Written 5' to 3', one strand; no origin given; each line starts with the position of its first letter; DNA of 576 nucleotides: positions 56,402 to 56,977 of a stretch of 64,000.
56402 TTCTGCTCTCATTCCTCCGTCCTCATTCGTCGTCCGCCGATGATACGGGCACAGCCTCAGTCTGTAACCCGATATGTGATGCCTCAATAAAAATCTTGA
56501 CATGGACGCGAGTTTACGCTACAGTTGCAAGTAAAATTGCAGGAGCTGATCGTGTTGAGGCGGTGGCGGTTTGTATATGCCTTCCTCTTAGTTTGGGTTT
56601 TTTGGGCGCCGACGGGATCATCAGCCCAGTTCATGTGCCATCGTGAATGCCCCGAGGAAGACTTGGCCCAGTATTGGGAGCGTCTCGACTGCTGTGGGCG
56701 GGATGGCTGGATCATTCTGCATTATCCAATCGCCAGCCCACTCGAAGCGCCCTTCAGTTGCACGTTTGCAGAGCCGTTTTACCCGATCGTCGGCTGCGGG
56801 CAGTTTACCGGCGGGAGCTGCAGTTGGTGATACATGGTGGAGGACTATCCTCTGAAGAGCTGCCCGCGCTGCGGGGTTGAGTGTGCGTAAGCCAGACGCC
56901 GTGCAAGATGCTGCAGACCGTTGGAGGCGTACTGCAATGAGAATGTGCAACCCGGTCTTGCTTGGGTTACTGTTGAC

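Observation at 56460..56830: Low-GC islet with a textbook sigma70 promoter driving a small secreted 8-Cys protein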

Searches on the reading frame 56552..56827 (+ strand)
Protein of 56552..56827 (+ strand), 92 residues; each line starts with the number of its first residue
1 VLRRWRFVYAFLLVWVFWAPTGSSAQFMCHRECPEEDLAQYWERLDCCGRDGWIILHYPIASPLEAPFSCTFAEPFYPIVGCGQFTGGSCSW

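Call 7: find_homologous_proteins(query=window:56552-56827:+, max_evalue=10)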
Query window:56552-56827:+ (92 aa): 1 proteins with E <= 10 among 1 candidates.
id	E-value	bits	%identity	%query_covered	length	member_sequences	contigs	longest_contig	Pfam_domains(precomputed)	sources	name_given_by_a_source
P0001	1.0e-60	221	99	100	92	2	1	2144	-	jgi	jgi:hypothetical protein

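Call 9: search_protein_families(library=pfam, proteins=[window:56552-56827:+], max_evalue=0.01)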
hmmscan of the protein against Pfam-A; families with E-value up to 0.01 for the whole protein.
window:56552-56827:+ (92 aa): 0 families

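Call 11: find_encoding_contigs(protein=P0001, flank=10000)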
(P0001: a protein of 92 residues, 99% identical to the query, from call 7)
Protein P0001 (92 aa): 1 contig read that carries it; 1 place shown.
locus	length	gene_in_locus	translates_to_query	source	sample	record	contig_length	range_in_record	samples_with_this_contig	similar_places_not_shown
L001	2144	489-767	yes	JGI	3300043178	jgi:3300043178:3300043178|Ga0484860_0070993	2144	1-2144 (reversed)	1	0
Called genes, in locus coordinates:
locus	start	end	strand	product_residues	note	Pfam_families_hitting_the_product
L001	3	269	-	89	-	?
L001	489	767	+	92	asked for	-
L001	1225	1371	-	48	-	-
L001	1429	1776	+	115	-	-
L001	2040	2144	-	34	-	?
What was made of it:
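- A gene caller predicted exactly this 92-aa product (call 11).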

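Call 24: search_protein_representatives(protein=window:56552-56827:+)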
Query: 92 residues. Proteins with E-value up to 0.001 (for the whole library): 1; up to 1e-10: 1; up to 1e-30: 1. The best 1 are listed.
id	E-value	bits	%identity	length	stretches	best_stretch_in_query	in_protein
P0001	3.3e-61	220.6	99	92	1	1-92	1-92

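Call 52: list_cluster_members(proteins=[P0001, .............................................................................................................])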
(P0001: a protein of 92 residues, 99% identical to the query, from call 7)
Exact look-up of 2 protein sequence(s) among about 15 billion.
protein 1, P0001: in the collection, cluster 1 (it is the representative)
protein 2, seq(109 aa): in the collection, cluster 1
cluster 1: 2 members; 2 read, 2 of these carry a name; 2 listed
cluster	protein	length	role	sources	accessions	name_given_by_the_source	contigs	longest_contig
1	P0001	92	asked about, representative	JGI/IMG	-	hypothetical protein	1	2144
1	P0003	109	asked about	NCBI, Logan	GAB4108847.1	MAG: hypothetical protein Kow001_07600 [Acidobacteriota bacterium]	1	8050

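Call 58: search_dna_similar(query=P0003, collection=plasmids, mode=protein, max_evalue=1, max_rows=10)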
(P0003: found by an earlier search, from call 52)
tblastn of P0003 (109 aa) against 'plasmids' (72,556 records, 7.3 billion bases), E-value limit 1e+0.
No match.

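Call 67: search_protein_families(library=phrogs, proteins=[P0003], max_evalue=0.1)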
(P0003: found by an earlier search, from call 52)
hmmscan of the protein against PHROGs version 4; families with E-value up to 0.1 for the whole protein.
P0003 (109 aa): 1 family
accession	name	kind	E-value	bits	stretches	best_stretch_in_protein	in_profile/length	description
phrog_38225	-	unknown function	0.056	14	0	89-107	8-24/36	-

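Call 68: search_protein_families(library=padloc, proteins=[P0003], max_evalue=0.1)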
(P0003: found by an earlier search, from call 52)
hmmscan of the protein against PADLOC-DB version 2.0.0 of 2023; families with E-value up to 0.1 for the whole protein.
P0003 (109 aa): 0 families

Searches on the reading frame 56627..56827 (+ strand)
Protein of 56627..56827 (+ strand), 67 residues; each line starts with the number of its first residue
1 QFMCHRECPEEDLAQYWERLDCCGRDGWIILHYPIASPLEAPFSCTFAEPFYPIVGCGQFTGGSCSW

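Call 41: predict_structure(protein=window:56627-56827:+)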
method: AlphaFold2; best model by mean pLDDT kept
length: 67 residues; sequences in the alignment: 1
mean_pLDDT: 41.5   pTM: 0.22
mean pLDDT of the five models: 41.5, 41.0, 41.0, 35.9, 35.4
residues with pLDDT >= 90: 0; 70-90: 0; 50-70: 2; < 50: 65
segments of 3 or more residues with pLDDT < 50: 1-29, 33-67
pLDDT, mean of each block of 10 residues (from residue 1): 34 37 43 43 45 42 48
secondary structure, 60 per line:
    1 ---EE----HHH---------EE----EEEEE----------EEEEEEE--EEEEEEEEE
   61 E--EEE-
elements in order: E28-32 E43-49 E52-61 E64-66
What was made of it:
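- AF2 on the truncated form gave pLDDT 41 (call 41), and the job limit prevented a run on the full-length form.
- Tried and rejected: AF2 of the truncated mature protein gave pLDDT 41.5 and is unusable (call 41).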
